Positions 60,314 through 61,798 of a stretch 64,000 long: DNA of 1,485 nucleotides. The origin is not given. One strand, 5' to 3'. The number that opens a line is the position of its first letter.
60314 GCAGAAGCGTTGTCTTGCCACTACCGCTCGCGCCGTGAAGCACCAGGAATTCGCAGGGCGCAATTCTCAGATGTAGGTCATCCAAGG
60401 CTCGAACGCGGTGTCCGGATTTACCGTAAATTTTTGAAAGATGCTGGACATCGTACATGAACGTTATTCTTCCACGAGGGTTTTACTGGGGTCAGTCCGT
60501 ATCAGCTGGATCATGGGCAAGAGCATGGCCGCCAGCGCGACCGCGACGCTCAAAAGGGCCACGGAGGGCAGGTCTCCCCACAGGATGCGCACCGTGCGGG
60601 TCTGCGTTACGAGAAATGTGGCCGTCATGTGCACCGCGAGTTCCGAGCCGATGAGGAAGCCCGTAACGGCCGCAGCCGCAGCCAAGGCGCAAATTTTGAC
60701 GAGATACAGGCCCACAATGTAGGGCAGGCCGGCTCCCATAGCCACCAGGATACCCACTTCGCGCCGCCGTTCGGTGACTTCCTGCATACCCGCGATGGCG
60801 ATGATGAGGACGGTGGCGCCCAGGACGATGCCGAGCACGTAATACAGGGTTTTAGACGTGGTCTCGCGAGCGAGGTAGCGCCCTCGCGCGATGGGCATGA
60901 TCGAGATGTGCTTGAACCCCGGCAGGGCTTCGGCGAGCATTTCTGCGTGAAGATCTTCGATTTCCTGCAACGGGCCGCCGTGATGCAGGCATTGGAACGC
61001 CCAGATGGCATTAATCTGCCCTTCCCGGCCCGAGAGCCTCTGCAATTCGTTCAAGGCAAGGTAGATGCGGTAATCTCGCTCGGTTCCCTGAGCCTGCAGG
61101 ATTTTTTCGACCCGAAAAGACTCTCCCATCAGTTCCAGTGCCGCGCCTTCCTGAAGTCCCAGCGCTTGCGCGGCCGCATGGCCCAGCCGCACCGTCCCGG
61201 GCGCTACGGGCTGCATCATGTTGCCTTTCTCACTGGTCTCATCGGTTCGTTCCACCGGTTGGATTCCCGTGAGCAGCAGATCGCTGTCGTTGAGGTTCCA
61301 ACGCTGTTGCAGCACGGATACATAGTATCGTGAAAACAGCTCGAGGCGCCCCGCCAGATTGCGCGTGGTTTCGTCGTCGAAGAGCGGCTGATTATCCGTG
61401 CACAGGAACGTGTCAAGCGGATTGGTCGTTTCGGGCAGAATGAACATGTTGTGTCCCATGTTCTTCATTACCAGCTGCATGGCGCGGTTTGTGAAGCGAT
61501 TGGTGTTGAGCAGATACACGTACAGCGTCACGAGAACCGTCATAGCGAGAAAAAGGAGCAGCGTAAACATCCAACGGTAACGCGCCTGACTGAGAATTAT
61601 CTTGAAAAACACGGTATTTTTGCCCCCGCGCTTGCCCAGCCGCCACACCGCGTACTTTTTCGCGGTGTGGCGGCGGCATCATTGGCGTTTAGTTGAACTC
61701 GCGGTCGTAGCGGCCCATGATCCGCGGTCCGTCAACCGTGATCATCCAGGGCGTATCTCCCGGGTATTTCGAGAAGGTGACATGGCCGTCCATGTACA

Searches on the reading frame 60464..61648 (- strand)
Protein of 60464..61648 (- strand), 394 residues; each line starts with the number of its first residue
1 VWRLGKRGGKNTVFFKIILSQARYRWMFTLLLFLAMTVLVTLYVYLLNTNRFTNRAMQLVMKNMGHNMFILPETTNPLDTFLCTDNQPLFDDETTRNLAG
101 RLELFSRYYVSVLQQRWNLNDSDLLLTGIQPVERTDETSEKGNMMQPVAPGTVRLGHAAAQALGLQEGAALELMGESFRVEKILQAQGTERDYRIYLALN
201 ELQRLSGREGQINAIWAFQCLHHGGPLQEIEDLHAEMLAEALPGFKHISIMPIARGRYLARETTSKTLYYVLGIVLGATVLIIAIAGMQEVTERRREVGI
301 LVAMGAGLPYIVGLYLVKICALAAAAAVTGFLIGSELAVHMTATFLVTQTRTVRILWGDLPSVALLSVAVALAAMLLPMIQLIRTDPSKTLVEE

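Call 24: find_encoding_contigs(protein=window:60464-61648:-, flank=10000, max_places=4)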
Protein window:60464-61648:- (394 aa): 3 contigs read that carry it; 3 places shown.
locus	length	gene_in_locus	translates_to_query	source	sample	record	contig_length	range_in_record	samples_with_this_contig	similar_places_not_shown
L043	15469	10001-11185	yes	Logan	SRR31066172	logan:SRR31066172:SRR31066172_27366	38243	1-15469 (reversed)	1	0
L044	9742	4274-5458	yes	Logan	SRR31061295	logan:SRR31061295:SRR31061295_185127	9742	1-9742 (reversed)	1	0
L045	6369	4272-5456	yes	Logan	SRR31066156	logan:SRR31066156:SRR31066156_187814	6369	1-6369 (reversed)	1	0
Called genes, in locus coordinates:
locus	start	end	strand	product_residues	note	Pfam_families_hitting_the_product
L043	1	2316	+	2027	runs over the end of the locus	PF21142:A2M_bMG2 (weak), PF11974:bMG3, PF01835:MG2, PF17972:bMG5, PF17962:bMG6, PF07703:A2M_BRD, PF00207:A2M, PF17973:bMG10, +1 more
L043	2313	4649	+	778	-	PF00912:Transgly, PF00905:Transpeptidase, PF06832:BiPBP_C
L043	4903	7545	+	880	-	PF26549:Tricorn_N, PF07676:PD40 (weak), PF13414:TPR_11, PF13432:TPR_16, PF13414:TPR_11, PF14559:TPR_19, PF13424:TPR_12, PF14559:TPR_19, +33 more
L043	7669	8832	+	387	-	PF07786:HGSNAT_cat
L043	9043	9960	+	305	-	PF07963:N_methyl, PF07596:SBP_bac_10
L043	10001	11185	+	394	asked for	PF02687:FtsX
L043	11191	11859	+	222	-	PF00005:ABC_tran, PF13304:AAA_21 (faint)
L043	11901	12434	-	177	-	PF00227:Proteasome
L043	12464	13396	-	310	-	PF02899:Phage_int_SAM_1, PF13495:Phage_int_SAM_4 (faint), PF02899:Phage_int_SAM_1, PF00589:Phage_integrase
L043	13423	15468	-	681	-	?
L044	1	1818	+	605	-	?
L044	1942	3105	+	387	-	PF07786:HGSNAT_cat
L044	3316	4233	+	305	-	PF07963:N_methyl, PF07596:SBP_bac_10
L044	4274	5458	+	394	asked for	PF02687:FtsX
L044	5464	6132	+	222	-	PF00005:ABC_tran, PF13304:AAA_21 (faint)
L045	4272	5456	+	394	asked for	PF02687:FtsX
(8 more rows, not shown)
